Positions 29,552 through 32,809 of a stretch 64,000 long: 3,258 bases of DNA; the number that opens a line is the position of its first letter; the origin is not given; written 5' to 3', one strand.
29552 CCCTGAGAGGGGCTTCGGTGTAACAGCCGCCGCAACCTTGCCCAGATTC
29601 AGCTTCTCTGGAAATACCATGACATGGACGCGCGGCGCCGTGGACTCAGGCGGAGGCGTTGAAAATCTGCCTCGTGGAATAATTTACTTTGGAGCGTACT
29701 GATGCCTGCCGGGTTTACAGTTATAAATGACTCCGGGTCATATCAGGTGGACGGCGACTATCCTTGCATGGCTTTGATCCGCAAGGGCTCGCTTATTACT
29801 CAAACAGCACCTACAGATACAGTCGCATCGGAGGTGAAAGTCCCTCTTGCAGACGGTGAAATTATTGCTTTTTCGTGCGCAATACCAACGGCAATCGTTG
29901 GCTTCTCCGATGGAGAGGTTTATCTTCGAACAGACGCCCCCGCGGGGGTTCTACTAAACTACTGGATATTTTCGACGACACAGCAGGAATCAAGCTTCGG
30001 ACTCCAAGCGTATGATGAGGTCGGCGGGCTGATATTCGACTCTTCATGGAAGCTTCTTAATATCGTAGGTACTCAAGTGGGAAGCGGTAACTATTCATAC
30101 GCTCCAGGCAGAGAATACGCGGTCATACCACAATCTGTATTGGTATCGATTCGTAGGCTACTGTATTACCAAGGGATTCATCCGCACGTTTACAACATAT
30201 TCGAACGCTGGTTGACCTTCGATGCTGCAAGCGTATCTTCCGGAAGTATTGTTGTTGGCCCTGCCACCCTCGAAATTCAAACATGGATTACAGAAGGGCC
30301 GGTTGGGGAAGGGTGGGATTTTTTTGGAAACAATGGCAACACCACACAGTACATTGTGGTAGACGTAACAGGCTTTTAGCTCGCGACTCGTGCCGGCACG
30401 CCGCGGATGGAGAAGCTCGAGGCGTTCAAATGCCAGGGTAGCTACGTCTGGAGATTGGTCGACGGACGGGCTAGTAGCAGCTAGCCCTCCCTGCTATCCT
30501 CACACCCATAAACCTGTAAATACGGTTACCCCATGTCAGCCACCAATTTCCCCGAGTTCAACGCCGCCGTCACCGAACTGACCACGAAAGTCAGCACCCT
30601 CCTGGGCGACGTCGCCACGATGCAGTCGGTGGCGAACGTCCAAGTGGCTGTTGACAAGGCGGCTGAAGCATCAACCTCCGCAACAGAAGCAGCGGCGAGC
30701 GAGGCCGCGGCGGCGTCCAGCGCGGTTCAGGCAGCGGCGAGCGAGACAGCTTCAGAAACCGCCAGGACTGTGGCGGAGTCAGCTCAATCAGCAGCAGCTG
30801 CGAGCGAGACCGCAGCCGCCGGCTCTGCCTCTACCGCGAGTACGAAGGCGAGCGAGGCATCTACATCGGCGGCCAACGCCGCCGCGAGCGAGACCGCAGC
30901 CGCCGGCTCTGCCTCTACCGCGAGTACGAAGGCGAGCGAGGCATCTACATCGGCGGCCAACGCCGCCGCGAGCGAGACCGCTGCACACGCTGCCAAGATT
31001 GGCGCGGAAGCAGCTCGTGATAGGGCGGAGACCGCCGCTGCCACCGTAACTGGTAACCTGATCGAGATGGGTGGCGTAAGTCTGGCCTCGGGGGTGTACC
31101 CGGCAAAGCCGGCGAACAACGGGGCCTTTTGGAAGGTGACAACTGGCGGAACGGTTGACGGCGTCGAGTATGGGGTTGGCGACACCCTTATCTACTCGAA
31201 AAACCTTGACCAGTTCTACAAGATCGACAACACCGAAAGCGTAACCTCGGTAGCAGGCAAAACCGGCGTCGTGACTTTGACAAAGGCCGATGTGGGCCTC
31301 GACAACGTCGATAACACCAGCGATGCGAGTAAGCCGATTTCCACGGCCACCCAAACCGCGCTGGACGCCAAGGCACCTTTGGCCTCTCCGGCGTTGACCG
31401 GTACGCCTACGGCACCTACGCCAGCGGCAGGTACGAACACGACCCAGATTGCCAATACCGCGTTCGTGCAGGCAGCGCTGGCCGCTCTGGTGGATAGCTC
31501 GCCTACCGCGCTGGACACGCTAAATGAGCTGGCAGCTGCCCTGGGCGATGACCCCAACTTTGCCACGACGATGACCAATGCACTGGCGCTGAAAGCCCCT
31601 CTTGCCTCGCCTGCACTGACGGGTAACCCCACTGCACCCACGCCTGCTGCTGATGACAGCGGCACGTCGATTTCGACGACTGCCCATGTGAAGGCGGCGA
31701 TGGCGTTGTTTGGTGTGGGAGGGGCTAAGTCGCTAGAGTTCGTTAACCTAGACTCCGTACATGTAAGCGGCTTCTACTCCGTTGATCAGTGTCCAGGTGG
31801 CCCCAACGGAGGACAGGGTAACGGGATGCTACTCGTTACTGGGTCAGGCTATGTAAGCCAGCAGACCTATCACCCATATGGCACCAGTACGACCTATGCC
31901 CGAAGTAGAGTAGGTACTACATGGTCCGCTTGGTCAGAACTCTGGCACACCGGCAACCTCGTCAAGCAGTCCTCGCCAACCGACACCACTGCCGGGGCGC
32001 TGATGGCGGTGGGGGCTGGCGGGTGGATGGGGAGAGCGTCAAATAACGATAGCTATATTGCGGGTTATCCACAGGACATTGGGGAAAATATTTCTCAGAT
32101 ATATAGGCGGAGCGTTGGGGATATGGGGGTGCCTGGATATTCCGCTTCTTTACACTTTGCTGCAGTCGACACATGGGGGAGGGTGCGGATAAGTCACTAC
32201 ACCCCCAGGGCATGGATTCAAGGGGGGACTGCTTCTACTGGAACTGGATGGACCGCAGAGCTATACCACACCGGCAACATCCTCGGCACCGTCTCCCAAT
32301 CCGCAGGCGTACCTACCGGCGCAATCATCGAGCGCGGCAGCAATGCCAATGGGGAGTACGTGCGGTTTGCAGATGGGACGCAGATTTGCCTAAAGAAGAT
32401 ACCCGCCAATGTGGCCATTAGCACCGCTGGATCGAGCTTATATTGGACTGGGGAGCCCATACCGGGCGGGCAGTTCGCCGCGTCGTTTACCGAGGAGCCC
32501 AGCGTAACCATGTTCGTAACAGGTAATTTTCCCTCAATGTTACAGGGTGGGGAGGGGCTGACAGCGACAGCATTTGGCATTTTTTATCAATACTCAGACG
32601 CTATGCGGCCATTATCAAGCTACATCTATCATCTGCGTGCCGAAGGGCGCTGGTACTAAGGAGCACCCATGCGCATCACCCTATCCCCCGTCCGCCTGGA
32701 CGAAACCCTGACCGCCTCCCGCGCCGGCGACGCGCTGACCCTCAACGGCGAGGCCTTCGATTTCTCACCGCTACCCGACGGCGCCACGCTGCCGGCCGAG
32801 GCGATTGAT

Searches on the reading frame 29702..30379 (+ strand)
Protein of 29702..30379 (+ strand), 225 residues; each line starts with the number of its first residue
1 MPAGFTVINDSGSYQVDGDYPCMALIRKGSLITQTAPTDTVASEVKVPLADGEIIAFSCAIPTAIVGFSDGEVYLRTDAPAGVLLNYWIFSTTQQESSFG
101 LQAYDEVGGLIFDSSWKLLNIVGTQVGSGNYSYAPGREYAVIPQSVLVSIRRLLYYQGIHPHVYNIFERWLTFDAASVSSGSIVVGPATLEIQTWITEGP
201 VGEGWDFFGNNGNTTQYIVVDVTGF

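Call 27: find_related_loci(query=window:29702-30379:+, collection=viral_contigs, flank=10000)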
Query window:29702-30379:+ (225 aa) in viral_contigs; peptide patterns used: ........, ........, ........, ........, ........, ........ (x = any residue, [..] = any of these).
11 stretches matched a pattern, but none encodes a relative of the query by tblastn (E <= 1e-3).

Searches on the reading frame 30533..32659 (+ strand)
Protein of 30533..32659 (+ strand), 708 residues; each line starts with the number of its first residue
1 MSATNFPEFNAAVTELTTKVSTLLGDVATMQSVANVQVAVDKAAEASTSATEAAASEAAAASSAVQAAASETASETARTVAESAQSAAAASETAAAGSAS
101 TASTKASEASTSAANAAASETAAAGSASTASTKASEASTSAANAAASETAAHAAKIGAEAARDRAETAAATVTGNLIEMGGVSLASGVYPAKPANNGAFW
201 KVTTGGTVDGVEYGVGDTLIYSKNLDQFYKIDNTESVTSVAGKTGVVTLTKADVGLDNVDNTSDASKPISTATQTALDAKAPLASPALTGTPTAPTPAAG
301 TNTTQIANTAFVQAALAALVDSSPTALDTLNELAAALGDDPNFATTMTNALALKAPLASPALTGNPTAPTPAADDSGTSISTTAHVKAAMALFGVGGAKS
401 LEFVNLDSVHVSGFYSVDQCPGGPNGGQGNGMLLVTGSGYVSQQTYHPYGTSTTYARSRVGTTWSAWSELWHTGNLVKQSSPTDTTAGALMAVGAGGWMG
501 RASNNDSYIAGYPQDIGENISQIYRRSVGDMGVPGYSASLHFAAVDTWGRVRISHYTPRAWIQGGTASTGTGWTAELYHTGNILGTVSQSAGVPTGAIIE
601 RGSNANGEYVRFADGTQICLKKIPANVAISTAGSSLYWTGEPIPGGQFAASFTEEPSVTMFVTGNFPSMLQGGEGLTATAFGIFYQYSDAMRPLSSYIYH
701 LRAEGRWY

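Call 15: search_protein_families(library=pfam, proteins=[window:30533-32659:+])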
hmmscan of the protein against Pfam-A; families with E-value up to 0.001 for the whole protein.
window:30533-32659:+ (708 aa): 0 families

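Call 45: find_related_loci(query=window:30533-32659:+, collection=viral_contigs, flank=8000)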
Query window:30533-32659:+ (708 aa) in viral_contigs; peptide patterns used: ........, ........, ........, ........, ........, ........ (x = any residue, [..] = any of these).
599 stretches matched a pattern (row limit reached: there are more); 589 encode a relative of the query (tblastn E <= 1e-3); the best 80 are kept; 80 distinct loci.
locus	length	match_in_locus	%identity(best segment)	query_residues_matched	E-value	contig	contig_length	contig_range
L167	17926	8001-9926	82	133-708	8e-77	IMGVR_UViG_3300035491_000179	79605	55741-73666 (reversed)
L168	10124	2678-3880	81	224-708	2e-75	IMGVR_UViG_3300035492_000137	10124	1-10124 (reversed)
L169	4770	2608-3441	48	242-497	2e-52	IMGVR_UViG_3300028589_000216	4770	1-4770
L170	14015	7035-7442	73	235-391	6e-49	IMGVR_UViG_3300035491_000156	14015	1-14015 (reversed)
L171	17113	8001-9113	75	269-708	6e-43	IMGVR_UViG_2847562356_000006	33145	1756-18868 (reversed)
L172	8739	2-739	74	269-405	8e-42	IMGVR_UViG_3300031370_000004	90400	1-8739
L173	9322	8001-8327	75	280-391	1e-40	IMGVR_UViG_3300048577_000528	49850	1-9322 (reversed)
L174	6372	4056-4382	75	280-391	1e-40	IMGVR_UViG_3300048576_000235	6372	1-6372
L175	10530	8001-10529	65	221-405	2e-40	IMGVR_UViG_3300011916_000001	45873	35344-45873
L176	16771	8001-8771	46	45-280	4e-40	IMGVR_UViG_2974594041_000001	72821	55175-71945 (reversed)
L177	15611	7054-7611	58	243-394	7e-40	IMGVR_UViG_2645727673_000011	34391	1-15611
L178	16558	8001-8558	58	243-394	7e-40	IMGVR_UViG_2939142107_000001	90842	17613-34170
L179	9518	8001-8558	58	243-394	9e-40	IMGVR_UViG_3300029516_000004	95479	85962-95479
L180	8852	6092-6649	54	243-405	1e-39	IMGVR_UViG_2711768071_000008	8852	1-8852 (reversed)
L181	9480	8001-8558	58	243-394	9e-40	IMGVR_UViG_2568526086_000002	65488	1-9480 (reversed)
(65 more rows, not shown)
